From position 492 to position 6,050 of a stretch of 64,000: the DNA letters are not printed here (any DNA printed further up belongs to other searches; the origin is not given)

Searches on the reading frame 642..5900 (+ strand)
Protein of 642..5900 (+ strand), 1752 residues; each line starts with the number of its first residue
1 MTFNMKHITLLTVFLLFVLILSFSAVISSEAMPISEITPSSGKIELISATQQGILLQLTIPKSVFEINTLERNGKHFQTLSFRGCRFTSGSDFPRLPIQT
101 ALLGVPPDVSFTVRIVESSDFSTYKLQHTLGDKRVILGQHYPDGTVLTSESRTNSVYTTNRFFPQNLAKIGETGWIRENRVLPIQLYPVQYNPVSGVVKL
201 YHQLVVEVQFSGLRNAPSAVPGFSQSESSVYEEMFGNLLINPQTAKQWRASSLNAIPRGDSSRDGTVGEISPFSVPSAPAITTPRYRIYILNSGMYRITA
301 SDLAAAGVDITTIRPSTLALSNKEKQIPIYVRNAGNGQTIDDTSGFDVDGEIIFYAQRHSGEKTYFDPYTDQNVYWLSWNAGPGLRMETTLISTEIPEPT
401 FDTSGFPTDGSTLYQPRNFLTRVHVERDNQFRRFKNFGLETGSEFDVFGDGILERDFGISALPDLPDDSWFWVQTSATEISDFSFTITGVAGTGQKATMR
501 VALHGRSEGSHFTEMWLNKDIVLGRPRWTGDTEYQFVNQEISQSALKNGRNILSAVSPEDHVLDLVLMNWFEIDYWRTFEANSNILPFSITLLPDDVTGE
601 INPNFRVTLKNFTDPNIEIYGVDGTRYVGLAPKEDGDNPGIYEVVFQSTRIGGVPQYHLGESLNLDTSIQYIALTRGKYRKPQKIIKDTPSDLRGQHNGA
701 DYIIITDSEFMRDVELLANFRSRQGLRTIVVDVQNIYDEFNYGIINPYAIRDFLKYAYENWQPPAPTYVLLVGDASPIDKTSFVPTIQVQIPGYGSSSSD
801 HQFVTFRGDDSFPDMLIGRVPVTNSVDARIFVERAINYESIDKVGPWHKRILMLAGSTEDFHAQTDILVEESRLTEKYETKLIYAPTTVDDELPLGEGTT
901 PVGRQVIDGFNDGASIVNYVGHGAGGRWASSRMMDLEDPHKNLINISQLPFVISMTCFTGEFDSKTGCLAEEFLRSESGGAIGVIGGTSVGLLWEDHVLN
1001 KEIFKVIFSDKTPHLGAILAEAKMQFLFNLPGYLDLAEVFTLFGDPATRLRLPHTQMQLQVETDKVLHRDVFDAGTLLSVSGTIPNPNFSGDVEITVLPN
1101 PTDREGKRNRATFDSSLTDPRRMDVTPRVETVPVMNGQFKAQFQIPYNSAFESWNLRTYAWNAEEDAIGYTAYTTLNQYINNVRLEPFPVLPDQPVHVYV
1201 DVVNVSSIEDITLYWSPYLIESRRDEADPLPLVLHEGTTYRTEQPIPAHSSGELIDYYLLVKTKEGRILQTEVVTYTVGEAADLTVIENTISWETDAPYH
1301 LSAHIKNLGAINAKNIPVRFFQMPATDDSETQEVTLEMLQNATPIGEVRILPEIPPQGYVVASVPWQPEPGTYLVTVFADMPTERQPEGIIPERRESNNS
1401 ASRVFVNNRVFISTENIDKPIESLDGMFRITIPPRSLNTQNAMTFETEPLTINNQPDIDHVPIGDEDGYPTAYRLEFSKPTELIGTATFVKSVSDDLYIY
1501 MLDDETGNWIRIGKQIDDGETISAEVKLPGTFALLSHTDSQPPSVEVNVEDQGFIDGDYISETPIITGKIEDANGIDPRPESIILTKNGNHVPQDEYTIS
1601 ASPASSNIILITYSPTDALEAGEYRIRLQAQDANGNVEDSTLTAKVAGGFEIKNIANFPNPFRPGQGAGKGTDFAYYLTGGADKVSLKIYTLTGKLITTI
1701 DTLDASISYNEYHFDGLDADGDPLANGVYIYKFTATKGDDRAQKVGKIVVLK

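Call 59: search_protein_families(library=pfam, proteins=[window:642-5900:+], max_evalue=0.00001)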
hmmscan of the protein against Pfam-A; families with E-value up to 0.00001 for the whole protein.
window:642-5900:+ (1752 aa): 3 families
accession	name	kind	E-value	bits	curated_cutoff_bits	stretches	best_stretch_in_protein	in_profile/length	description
PF01364.23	Peptidase_C25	-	1.8e-82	278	23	1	702-1050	1-374/374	Peptidase family C25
PF08126.16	Propeptide_C25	-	2.3e-18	66.5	22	1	50-211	17-173/205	Propeptide_C25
PF13860.13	FlgD_ig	-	1.4e-10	41.4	27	1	1671-1739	11-79/79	FlgD Ig-like domain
